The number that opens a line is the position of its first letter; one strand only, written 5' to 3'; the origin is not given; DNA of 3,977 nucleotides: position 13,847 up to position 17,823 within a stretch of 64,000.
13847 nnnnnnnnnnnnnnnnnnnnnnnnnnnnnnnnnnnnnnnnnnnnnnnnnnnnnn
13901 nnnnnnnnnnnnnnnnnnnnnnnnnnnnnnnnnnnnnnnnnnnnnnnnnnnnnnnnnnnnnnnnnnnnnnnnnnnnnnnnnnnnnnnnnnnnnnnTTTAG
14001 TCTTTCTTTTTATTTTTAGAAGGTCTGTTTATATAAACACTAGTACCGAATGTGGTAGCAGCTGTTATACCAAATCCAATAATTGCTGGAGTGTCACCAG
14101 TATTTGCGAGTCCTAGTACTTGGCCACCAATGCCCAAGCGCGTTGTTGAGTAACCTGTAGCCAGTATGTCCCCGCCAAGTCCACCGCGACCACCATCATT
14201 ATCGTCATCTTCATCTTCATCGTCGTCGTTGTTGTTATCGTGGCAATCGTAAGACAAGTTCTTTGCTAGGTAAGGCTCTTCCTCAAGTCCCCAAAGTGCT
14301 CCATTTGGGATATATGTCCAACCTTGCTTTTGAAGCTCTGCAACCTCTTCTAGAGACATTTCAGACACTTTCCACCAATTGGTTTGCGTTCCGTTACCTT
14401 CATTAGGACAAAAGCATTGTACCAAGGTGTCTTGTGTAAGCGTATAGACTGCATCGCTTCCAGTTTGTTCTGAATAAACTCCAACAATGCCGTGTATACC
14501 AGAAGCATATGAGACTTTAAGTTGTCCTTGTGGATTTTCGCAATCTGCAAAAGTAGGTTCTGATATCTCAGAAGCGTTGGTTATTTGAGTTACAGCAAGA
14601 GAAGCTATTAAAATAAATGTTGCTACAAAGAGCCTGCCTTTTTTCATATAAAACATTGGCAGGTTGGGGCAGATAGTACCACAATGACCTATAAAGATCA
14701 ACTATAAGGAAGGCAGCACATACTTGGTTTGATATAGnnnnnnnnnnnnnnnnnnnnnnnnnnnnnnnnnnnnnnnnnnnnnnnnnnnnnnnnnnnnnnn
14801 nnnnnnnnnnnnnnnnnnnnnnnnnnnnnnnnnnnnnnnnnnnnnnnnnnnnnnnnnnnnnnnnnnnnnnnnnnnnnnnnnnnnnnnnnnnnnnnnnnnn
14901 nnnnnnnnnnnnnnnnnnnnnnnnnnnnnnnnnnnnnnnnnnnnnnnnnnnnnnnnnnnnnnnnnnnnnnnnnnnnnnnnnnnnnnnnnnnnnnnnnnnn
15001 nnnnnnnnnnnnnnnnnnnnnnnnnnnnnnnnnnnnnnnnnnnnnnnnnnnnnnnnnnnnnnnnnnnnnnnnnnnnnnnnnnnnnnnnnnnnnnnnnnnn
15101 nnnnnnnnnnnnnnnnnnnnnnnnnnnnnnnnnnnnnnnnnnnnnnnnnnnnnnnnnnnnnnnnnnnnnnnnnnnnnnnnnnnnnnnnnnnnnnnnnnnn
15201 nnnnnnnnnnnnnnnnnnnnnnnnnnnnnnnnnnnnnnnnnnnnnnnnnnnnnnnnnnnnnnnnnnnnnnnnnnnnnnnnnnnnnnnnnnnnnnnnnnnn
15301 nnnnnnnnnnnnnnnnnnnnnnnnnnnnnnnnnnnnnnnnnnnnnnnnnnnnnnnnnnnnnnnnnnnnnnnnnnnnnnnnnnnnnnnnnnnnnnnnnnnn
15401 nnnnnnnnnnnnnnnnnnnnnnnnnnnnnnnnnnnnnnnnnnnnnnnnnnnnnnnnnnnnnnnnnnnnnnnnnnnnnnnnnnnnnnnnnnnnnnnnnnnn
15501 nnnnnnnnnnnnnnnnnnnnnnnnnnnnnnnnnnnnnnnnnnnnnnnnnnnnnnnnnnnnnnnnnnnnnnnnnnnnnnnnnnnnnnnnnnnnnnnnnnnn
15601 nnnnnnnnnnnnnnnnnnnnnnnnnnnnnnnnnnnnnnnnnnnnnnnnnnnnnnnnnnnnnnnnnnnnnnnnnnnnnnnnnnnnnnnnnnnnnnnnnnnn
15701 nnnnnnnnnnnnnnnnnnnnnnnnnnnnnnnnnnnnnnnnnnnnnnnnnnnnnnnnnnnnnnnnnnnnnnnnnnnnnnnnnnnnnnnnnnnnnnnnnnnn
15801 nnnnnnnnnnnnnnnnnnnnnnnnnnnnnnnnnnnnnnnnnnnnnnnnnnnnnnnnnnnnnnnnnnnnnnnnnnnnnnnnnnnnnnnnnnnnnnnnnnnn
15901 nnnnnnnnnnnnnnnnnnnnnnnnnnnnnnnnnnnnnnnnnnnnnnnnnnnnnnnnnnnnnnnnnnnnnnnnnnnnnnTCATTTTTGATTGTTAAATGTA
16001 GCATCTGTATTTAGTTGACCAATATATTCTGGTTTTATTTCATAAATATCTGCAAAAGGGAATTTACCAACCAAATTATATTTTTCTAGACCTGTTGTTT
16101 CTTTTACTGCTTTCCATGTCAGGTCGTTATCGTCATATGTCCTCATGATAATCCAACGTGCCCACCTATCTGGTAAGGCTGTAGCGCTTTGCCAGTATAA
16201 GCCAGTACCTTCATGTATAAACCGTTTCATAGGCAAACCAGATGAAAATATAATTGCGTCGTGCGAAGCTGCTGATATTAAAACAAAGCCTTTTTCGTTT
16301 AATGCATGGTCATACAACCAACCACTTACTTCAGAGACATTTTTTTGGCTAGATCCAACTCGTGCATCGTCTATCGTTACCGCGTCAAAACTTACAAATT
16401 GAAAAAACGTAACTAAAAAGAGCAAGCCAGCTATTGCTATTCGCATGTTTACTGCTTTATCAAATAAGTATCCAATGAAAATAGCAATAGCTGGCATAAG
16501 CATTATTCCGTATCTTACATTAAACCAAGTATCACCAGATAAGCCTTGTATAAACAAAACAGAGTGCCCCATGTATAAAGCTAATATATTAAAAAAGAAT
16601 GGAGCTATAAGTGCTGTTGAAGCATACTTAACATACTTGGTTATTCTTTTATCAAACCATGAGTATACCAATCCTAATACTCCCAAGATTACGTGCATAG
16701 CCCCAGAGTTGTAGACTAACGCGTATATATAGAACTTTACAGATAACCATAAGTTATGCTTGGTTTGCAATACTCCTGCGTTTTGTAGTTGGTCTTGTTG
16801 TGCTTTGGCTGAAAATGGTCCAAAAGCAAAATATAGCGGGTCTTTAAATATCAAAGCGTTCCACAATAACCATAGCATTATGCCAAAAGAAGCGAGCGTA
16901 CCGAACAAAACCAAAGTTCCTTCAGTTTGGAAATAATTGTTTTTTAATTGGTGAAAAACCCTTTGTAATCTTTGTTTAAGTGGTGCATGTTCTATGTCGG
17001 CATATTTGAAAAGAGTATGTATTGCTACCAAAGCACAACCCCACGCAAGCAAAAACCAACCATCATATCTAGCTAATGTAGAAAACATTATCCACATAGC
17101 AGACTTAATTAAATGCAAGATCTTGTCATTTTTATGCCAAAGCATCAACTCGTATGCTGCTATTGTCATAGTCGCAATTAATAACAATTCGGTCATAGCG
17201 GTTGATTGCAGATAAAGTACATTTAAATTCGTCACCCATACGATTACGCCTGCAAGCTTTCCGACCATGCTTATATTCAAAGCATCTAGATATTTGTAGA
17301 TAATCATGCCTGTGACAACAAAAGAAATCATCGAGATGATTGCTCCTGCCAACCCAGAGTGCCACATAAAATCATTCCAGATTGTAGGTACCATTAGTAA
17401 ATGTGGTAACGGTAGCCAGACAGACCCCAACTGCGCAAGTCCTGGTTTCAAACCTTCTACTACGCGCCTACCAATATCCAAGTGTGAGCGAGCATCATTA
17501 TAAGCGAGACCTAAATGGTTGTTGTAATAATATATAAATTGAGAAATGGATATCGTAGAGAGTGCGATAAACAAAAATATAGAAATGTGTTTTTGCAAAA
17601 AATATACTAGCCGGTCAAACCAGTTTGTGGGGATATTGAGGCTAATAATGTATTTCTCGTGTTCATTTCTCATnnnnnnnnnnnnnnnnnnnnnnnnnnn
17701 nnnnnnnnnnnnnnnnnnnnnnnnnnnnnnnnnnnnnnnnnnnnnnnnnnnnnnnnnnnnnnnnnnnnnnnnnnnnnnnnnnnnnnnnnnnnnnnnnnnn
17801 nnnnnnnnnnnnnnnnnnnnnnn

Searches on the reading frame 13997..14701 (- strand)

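Call 8: search_protein_families(library=pfam, proteins=[window:13997-14701:-], max_evalue=0.001)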
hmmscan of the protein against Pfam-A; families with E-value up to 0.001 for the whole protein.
window:13997-14701:- (234 aa): 0 families

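Call 16: search_protein_families(library=pfam, proteins=[window:13997-14701:-], max_evalue=5)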
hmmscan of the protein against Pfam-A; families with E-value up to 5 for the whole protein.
window:13997-14701:- (234 aa): 1 family
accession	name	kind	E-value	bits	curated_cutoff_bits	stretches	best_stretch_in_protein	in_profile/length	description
PF24220.1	DUF7439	-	0.11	13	27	1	9-42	14-47/75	Family of unknown function (DUF7439)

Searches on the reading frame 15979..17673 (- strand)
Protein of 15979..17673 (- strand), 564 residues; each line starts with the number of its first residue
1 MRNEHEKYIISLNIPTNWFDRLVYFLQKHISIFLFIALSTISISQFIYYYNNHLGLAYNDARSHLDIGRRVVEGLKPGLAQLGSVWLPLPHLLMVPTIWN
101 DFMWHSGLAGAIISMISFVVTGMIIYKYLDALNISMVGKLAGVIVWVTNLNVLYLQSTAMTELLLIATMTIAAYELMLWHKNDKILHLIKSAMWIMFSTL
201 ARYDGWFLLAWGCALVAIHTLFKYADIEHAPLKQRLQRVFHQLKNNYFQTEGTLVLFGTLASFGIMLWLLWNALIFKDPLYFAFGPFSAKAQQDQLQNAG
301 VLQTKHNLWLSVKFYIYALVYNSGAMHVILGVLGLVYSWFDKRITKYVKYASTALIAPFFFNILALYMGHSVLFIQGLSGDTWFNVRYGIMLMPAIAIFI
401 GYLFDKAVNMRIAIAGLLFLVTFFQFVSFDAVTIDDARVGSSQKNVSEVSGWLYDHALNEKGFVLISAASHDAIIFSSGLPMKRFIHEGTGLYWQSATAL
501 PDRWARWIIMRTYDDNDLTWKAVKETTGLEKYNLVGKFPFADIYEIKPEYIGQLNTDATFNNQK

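Call 8: search_protein_families(library=pfam, proteins=[window:15979-17673:-], max_evalue=0.001)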
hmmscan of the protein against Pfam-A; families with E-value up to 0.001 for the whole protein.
window:15979-17673:- (564 aa): 0 families

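Call 16: search_protein_families(library=pfam, proteins=[window:15979-17673:-], max_evalue=5)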
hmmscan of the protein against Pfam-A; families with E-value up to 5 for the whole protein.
window:15979-17673:- (564 aa): 0 families

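Call 17: search_protein_families(library=ncbifam, proteins=[window:15979-17673:-], max_evalue=1)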
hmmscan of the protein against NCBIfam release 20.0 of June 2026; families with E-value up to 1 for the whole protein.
window:15979-17673:- (564 aa): 0 families

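Call 31: find_homologous_proteins(query=window:15979-17673:-)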
Query window:15979-17673:- (564 aa): 2534 proteins with E <= 0.001 among 8000 candidates; the best 120 are listed.
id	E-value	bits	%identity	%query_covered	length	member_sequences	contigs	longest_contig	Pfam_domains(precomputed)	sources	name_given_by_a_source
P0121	0.0e+0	1279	100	100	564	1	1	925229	-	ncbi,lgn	-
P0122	7.7e-250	849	68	100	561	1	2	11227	-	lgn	-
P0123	1.3e-248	845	68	98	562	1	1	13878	-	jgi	-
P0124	7.6e-245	832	66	98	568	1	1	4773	-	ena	-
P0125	3.9e-242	823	61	97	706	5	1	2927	-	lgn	-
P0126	2.1e-241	821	68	97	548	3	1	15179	-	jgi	-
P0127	9.1e-241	819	66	98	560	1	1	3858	-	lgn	-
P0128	1.8e-237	808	66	98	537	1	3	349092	-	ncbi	-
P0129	2.5e-237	807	70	93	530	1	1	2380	-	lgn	-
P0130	2.9e-237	807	70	92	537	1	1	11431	-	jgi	jgi:hypothetical protein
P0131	9.8e-237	805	63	99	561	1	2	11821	-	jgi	jgi:hypothetical protein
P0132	1.5e-235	801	65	95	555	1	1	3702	-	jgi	jgi:hypothetical protein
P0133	1.3e-234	798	63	98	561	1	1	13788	-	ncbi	-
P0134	1.9e-234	798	63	99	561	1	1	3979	-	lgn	-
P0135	2.4e-234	797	67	98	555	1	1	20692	-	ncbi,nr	ncbi:hypothetical protein KAZ57_00040 [Patescibacteria group bacterium]|nr:hypothetical protein [Pat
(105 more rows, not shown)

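Call 34: search_solved_structures(query=A2, max_evalue=10)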
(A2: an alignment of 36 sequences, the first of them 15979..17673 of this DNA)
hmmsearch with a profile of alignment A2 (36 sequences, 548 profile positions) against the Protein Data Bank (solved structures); distinct sequences matched with E-value up to 10: 0.
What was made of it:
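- Tried and rejected: A PDB profile search with the u564 family found nothing at E up to 10 (call 34).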

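Call 44: predict_structure(alignment_id=A2)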
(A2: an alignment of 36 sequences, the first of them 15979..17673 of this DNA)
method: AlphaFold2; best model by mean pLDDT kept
length: 564 residues; sequences in the alignment: 36
mean_pLDDT: 78.6   pTM: 0.73
mean pLDDT of the five models: 78.6, 77.8, 77.2, 75.9, 75.0
residues with pLDDT >= 90: 202; 70-90: 212; 50-70: 73; < 50: 77
segments of 3 or more residues with pLDDT < 50: 1-3, 58-106, 372-383, 433-444
pLDDT, mean of each block of 10 residues (from residue 1): 55 78 88 96 88 59 42 46 42 47 54 89 98 95 93 75 89 97 95 92 86 93 72 80 80 91 86 74 68 67 81 86 89 96 92 94 83 39 62 96 94 91 76 42 56 88 79 68 79 87 93 79 89 84 92 84 55
secondary structure, 60 per line:
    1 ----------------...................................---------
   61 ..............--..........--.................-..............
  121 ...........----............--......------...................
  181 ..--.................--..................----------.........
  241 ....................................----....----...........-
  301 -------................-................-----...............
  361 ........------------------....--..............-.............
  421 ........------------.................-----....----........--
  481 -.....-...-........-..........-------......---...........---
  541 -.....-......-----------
elements in order: H17-51 H61-74 H77-86 H89-105 H107-131 H136-147 H150-155 H162-182 H185-201 H204-221 H232-276 H281-284 H289-299 H308-323 H325-340 H346-368 H387-390 H393-406 H408-428 H441-457 E463-466 H471-478 H492-499 H501-504 E505-510 H518-523 H527-531 E532-537 E542-546 H548-553
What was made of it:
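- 15979..17673 (-): u564: unannotated 564-aa multi-pass membrane protein, predicted GT-C-fold glycosyltransferase; the most consistent partner of the synthase. AF2 mean pLDDT 78.6 (call 44).
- The u564 model has low-confidence regions exactly where GT-C active-site loops lie (aa 58-106 have pLDDT below 50; call 44).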

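Call 47: fold_search(model_id=the predicted structure, library=pdb)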
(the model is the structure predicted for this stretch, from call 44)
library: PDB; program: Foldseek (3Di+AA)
matches with E <= 10: 389; with E <= 0.001: 11
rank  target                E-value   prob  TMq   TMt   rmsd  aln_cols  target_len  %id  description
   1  8pn9_A                4.4e-05  1.00  0.42  0.37  14.2       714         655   12  Structure of human oligosaccharyltransferase OST-A complex bound to NGI-1 (released 2024-05-08)
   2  8b6l_I                6.6e-05  1.00  0.42  0.36  15.2       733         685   10  Subtomogram average of the human Sec61-TRAP-OSTA-translocon (released 2022-12-07)
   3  9n9j_I                7.5e-05  1.00  0.44  0.38  14.1       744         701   11  Structure of a GRP94 folding intermediate engaged with a CCDC134- and FKBP11-bound secretory translocon (released 2025-11-19)
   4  7oci_F                1.1e-04  1.00  0.45  0.41  14.4       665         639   12  Cryo-EM structure of yeast Ost6p containing oligosaccharyltransferase complex (released 2022-02-16)
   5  6ftg_5                1.2e-04  1.00  0.42  0.38  15.3       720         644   12  Subtomogram average of OST-containing ribosome-translocon complexes from canine rough microsomal membranes (released 2018-03-21)
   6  6ezn_F                1.7e-04  1.00  0.47  0.42  12.7       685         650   11  Cryo-EM structure of the yeast oligosaccharyltransferase (OST) complex (released 2018-01-17)
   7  8if8_B                3.2e-04  1.00  0.31  0.29  20.0       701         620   11  Arabinosyltransferase AftA (released 2023-05-31)
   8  3waj                  7.5e-04  1.00  0.42  0.32  16.1       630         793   12  Crystal structure of the Archaeoglobus fulgidus oligosaccharyltransferase (O29867_ARCFU) complex with Zn and sulfate (released 2013-10-30)
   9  8agb_A                8.1e-04  1.00  0.42  0.38  14.8       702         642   10  Structure of yeast oligosaccharylransferase complex with lipid-linked oligosaccharide bound (released 2022-12-07)
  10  6c26_A                8.8e-04  1.00  0.45  0.40  13.8       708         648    9  The Cryo-EM structure of a eukaryotic oligosaccharyl transferase complex (released 2018-01-31)
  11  7e9s_A                9.2e-04  1.00  0.39  0.28  13.2       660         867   12  Archaeal oligosaccharyltransferase AglB from Archaeoglobus fulgidus in complex with an inhibitory peptide and a dolich (released 2021-09-08)
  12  8if8_C                1.2e-03  1.00  0.34  0.33  17.6       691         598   11  Arabinosyltransferase AftA (released 2023-05-31)
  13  5ezm                  1.4e-03  1.00  0.41  0.43   9.9       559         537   10  Crystal Structure of ArnT from Cupriavidus metallidurans in the apo state (released 2016-02-17)
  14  5f15                  1.5e-03  1.00  0.44  0.45  10.7       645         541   10  Crystal Structure of ArnT from Cupriavidus metallidurans bound to Undecaprenyl phosphate (released 2016-02-17)
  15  9s6s_A                4.1e-03  1.00  0.38  0.39  10.0       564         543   10  Ternary cryo-EM structure of human ALG9 with Dol25-PP-GlcNAc2Man6, Dol25-P-Man and Fab (released 2026-03-18)
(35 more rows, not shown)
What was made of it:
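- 15979..17673 (-): The top 36 Foldseek hits are all GT-C superfamily (call 47).
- The Foldseek E-values are modest (4e-5 to 1e-3; call 47). The top Foldseek hits of u564 are oligosaccharyltransferases (STT3, AglB), which transfer glycans en bloc (call 47).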

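Call 75: search_protein_representatives(alignment_id=A2)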
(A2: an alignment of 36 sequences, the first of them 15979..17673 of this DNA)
Query: 36 sequences, 548 profile positions. Proteins with E-value up to 0.001 (for the whole library): 2683; up to 1e-10: 1780; up to 1e-30: 827. The best 150 are listed.
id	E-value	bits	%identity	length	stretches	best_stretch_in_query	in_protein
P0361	6.8e-272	919.6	-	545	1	6-548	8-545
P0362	2.6e-248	841.7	-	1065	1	10-541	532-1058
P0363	2.5e-165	567.8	-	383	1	7-387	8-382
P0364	3.4e-148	511.3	-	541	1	10-533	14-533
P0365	4.6e-148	510.9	-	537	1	18-537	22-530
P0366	1.3e-146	506.1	-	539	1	5-529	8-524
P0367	1.2e-145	502.9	-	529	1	30-529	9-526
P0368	1.4e-144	499.4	-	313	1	239-542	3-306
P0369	8.8e-144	496.7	-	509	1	24-529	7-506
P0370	1.3e-142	492.9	-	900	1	31-532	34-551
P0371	1.7e-133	462.8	-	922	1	17-496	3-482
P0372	4.6e-127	441.5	-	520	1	23-535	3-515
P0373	5.3e-127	441.3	-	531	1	22-533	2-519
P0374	1.7e-126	439.6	-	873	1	27-512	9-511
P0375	1.3e-123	430.2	-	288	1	10-282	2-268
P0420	1.5e-99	350.7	-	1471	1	30-513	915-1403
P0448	1.1e-91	324.7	-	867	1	32-502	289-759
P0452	5.3e-91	322.5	-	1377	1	29-508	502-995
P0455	2.8e-90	320.1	-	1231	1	34-498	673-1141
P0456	2.8e-90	320.1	-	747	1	31-508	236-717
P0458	5.4e-90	319.2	-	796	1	12-519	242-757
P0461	2.1e-89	317.2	-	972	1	30-514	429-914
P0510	4.0e-83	296.5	-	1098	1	25-522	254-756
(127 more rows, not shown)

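Call 77: search_protein_families(library=pfam, proteins=[P0362, P0420, P0452, P0455, P0448, P0456, P0458, P0510, P0370], max_evalue=0.001)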
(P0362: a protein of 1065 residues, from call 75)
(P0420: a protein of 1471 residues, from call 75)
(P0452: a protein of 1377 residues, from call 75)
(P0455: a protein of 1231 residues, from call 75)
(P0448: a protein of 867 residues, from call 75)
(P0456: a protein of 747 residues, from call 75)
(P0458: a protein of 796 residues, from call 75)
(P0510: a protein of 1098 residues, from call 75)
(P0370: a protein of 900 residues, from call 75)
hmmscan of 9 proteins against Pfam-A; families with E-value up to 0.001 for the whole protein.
P0362 (1065 aa): 0 families

P0420 (1471 aa): 6 families
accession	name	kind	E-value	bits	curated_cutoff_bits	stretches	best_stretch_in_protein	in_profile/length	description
PF00535.33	Glycos_transf_2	-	1.3e-35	123.3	23.3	2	35-197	1-166/168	Glycosyl transferase family 2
PF13641.12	Glyco_tranf_2_3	-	1.2e-32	114.2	27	2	424-652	1-230/230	Glycosyltransferase like family 2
PF13632.12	Glyco_trans_2_3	-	3.8e-24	86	27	1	510-706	1-188/198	Glycosyl transferase family group 2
PF13231.12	PMT_2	-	2.2e-08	34.9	26.1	1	992-1113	22-140/160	Dolichyl-phosphate-mannose-protein mannosyltransferase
PF13506.12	Glyco_transf_21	-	7.6e-07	29.2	21.7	0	103-176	17-91/174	Glycosyl transferase family 21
PF10111.15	Glyco_tranf_2_2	-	0.00024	21.1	27.3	0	35-138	1-103/276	Glycosyltransferase like family 2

P0452 (1377 aa): 6 families
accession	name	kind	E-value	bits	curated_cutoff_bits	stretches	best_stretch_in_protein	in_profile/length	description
PF22612.2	GH113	-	3.5e-26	92.7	27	1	1079-1353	19-271/289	Glycoside Hydrolase Family 113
PF13632.12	Glyco_trans_2_3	-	2.2e-22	80.3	27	1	147-342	2-194/198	Glycosyl transferase family group 2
PF13641.12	Glyco_tranf_2_3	-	1.5e-19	71.4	27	1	60-288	1-230/230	Glycosyltransferase like family 2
PF00535.33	Glycos_transf_2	-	8.7e-09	36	23.3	1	64-190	2-125/168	Glycosyl transferase family 2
PF13231.12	PMT_2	-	5.6e-06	27.1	26.1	1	578-706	20-145/160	Dolichyl-phosphate-mannose-protein mannosyltransferase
PF13506.12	Glyco_transf_21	-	0.00039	20.4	21.7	1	131-286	16-173/174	Glycosyl transferase family 21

P0455 (1231 aa): 5 families
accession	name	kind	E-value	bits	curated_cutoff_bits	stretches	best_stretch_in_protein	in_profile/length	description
PF13641.12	Glyco_tranf_2_3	-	2.8e-25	90.1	27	1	185-413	1-230/230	Glycosyltransferase like family 2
PF13632.12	Glyco_trans_2_3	-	3.1e-20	73.3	27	1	273-466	3-193/198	Glycosyl transferase family group 2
PF00535.33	Glycos_transf_2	-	2.4e-09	37.8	23.3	1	189-324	2-132/168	Glycosyl transferase family 2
PF13231.12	PMT_2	-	4.8e-07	30.6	26.1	1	748-855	24-131/160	Dolichyl-phosphate-mannose-protein mannosyltransferase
PF13506.12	Glyco_transf_21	-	0.00095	19.1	21.7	0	246-411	6-173/174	Glycosyl transferase family 21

P0448 (867 aa): 1 family
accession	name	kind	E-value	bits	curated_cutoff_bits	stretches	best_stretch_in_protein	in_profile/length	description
PF13231.12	PMT_2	-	4.5e-06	27.4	26.1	1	365-483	21-141/160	Dolichyl-phosphate-mannose-protein mannosyltransferase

P0456 (747 aa): 0 families

P0458 (796 aa): 0 families

P0510 (1098 aa): 4 families
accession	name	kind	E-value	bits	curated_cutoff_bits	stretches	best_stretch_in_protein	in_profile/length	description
PF00535.33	Glycos_transf_2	-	6.2e-27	95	23.3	1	23-184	1-166/168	Glycosyl transferase family 2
PF00150.24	Cellulase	-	1.5e-07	31.7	23.5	1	905-1054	115-256/272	Cellulase (glycosyl hydrolase family 5)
PF10111.15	Glyco_tranf_2_2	-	3.6e-07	30.4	27.3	1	23-119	1-96/276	Glycosyltransferase like family 2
PF13704.12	Glyco_tranf_2_4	-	0.00039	21.3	27.5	0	52-114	19-81/98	Glycosyl transferase family 2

P0370 (900 aa): 2 families
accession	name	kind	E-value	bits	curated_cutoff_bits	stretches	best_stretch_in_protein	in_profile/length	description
PF00150.24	Cellulase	-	9.9e-17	61.7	23.5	1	568-844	5-252/272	Cellulase (glycosyl hydrolase family 5)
PF13231.12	PMT_2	-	5.9e-07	30.3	26.1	1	106-215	21-128/160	Dolichyl-phosphate-mannose-protein mannosyltransferase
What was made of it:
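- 15979..17673 (-): Relatives pass the PMT_2 cutoff (call 77).
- On Three-component extracytoplasmic glycosylation systems: u564 has a GT-C fold (call 47), and relatives reach the PMT_2 cutoff (call 77).
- u564 has a GT-C fold (call 47), and relatives pass the PMT_2 cutoff (call 77). Relatives of u564 match PMT_2 (call 77). PMT_2-type GT-Cs include protein O-mannosyltransferases (calls 47, 77).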
